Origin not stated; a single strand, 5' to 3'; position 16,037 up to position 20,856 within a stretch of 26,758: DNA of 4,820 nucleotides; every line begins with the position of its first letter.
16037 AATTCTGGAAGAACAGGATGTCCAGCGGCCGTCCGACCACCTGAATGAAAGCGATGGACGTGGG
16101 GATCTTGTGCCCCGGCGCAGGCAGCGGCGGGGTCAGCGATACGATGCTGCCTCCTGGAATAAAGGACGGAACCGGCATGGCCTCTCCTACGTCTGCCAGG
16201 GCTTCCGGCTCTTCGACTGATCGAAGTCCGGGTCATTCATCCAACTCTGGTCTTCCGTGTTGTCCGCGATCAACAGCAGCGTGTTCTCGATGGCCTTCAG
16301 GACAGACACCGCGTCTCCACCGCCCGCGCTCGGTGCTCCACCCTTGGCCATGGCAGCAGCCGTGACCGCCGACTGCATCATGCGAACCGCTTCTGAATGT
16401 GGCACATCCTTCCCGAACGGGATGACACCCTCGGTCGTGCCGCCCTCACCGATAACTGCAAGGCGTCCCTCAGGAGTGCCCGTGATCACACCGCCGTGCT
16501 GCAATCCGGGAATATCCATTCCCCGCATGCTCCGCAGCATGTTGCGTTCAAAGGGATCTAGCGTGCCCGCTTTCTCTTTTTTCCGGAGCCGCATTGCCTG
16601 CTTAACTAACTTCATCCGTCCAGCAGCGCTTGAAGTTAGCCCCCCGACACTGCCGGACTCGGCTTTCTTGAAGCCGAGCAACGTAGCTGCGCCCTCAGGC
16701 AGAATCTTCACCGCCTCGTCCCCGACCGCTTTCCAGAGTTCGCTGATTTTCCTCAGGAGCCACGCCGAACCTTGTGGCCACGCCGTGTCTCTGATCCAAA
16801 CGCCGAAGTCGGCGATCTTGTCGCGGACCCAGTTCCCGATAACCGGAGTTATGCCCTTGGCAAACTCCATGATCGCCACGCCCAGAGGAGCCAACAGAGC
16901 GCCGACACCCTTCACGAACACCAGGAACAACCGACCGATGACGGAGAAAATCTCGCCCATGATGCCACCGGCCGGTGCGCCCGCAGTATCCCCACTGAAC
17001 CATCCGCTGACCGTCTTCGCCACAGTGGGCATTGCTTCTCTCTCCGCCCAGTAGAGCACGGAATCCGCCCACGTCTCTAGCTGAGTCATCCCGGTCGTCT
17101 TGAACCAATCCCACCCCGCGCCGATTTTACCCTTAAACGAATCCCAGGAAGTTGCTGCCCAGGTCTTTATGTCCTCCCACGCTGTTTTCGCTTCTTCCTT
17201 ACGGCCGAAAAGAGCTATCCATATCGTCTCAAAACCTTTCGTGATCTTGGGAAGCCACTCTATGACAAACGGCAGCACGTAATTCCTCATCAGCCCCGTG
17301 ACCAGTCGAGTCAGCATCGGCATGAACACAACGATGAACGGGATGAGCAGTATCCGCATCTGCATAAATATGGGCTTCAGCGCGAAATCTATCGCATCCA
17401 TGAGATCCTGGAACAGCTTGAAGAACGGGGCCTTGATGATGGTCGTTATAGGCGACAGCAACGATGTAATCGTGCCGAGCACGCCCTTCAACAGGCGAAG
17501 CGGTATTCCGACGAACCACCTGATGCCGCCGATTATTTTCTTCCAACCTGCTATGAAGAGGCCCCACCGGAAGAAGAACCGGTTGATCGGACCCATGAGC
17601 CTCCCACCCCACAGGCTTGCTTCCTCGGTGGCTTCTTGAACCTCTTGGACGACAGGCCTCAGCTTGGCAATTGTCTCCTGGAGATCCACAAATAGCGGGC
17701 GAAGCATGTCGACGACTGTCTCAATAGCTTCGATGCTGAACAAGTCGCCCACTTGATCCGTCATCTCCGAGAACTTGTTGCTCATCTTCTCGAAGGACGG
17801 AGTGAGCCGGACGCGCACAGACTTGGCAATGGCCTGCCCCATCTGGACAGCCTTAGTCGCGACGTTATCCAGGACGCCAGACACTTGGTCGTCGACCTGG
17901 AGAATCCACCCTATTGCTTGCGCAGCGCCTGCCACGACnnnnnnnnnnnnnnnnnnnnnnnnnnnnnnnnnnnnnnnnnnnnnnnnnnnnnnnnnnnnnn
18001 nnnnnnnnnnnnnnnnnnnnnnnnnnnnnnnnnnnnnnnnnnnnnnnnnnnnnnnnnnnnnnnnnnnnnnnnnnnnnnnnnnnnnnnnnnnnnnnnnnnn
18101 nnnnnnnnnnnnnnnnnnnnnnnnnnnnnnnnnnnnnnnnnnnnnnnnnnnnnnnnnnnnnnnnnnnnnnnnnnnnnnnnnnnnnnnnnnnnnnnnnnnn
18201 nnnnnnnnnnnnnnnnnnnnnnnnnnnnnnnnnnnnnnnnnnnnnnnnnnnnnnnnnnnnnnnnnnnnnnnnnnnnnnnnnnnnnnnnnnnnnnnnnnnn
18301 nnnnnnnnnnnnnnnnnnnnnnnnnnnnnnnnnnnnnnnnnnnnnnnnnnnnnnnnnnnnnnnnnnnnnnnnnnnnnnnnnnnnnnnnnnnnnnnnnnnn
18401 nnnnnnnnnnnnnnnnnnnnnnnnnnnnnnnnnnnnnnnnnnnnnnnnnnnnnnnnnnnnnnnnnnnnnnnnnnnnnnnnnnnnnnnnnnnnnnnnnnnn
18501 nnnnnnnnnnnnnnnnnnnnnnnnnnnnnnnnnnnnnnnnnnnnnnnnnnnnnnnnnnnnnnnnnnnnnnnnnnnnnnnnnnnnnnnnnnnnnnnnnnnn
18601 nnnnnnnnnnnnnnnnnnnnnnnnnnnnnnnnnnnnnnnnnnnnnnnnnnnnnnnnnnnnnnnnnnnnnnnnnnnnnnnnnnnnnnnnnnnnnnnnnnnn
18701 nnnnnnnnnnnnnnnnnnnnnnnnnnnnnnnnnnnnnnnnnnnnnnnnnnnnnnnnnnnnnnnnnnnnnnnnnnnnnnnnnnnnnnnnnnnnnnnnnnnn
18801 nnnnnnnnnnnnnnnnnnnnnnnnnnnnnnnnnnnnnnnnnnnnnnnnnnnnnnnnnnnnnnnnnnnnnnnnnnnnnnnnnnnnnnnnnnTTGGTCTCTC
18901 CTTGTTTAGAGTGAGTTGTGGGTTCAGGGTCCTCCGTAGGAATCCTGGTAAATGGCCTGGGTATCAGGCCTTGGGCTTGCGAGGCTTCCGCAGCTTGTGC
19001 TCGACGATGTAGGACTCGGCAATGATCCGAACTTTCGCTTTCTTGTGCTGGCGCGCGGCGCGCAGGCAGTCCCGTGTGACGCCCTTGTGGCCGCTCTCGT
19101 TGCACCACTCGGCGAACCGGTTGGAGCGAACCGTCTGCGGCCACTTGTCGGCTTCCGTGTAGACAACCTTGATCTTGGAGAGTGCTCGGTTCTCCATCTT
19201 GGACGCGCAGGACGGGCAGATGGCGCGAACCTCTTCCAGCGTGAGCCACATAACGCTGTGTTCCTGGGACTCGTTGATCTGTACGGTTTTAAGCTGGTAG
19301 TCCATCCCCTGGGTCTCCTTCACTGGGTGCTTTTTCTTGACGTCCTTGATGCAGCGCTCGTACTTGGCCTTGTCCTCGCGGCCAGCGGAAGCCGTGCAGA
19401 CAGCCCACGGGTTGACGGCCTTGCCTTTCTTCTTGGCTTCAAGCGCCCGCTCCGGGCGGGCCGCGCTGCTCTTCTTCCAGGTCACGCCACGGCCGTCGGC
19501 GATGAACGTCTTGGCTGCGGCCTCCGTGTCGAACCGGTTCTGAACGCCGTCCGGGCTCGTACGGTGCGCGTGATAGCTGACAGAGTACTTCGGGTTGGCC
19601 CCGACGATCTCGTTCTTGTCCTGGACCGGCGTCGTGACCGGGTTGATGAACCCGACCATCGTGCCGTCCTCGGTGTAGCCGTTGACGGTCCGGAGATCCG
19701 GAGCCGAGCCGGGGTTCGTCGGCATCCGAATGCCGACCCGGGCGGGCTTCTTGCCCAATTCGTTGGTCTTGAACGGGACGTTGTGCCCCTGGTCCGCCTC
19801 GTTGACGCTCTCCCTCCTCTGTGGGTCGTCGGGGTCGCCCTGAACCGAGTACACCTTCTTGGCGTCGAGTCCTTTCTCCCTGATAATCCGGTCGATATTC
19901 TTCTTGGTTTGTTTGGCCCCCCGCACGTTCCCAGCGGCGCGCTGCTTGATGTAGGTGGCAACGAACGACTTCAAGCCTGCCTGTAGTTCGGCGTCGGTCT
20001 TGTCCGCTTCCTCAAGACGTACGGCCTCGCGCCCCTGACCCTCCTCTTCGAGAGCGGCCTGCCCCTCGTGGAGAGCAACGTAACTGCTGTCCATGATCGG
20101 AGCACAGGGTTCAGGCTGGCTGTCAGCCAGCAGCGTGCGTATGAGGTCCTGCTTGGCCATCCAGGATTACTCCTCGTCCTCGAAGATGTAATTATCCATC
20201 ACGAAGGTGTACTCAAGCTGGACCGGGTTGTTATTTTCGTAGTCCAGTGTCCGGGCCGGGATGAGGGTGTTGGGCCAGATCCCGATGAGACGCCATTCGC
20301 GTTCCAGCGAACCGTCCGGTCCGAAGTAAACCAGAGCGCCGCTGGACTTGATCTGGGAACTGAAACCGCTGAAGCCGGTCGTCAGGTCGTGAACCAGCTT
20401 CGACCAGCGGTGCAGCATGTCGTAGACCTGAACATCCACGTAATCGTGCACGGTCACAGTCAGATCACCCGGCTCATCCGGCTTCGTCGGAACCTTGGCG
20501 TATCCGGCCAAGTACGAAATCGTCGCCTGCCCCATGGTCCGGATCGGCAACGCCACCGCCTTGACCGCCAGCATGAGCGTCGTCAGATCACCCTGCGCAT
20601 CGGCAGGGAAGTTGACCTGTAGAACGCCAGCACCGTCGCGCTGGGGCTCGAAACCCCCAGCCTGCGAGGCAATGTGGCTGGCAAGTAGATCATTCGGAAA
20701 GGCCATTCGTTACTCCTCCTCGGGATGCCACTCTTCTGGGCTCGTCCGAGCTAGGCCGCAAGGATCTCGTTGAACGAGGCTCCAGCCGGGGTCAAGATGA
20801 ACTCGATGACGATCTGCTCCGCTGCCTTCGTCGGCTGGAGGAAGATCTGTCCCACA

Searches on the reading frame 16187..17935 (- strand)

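Call 7: search_protein_families(library=phrogs, proteins=[window:16187-17935:-], max_evalue=0.01)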
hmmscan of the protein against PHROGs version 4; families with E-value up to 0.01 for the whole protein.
window:16187-17935:- (582 aa): 5 families
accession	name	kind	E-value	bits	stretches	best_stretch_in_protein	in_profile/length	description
phrog_1535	-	tail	3.4e-12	46.4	1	47-537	736-1115/1152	tail length tape measure protein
phrog_4200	-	tail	3.3e-07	30.2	1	218-445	345-558/732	tail length tape measure protein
phrog_167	-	tail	3.1e-05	22.9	1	20-398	430-735/1555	tail length tape measure protein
phrog_58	-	tail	9.3e-05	21.9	1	17-379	517-949/1544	tail length tape measure protein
phrog_4070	-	tail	0.0011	18.1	0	244-278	147-178/989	tail length tape measure protein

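Call 9: search_protein_families(library=pfam, proteins=[window:16187-17935:-], max_evalue=0.01)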
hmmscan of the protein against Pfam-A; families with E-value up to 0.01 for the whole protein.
window:16187-17935:- (582 aa): 0 families

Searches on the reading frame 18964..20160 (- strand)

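Call 6: search_protein_families(library=phrogs, proteins=[window:18964-20160:-], max_evalue=0.01)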
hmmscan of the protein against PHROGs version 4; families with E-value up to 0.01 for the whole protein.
window:18964-20160:- (398 aa): 0 families

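Call 8: search_protein_families(library=pfam, proteins=[window:18964-20160:-], max_evalue=0.01)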
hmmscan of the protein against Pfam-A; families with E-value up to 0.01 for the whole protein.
window:18964-20160:- (398 aa): 2 families
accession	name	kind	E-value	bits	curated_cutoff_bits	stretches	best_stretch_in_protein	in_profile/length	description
PF23168.2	CUL7_CUL9_N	-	0.0019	18.6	27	1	290-322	50-82/89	CUL7/CUL9, N-terminal beta-barrel domain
PF20410.3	X-Tfes_XVIPCD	-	0.0079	17.2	24.9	0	77-127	40-89/101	X-Tfes, XVIPCD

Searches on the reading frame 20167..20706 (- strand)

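Call 6: search_protein_families(library=phrogs, proteins=[window:20167-20706:-], max_evalue=0.01)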
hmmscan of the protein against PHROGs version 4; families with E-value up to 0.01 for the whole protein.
window:20167-20706:- (179 aa): 2 families
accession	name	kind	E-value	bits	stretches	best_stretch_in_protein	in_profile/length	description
phrog_45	-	tail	7.6e-12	46.1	1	31-178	101-257/350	tail tube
phrog_4542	-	tail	0.0047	17.4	1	43-174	46-179/214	tail tube protein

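Call 8: search_protein_families(library=pfam, proteins=[window:20167-20706:-], max_evalue=0.01)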
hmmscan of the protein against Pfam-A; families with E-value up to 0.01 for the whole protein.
window:20167-20706:- (179 aa): 0 families
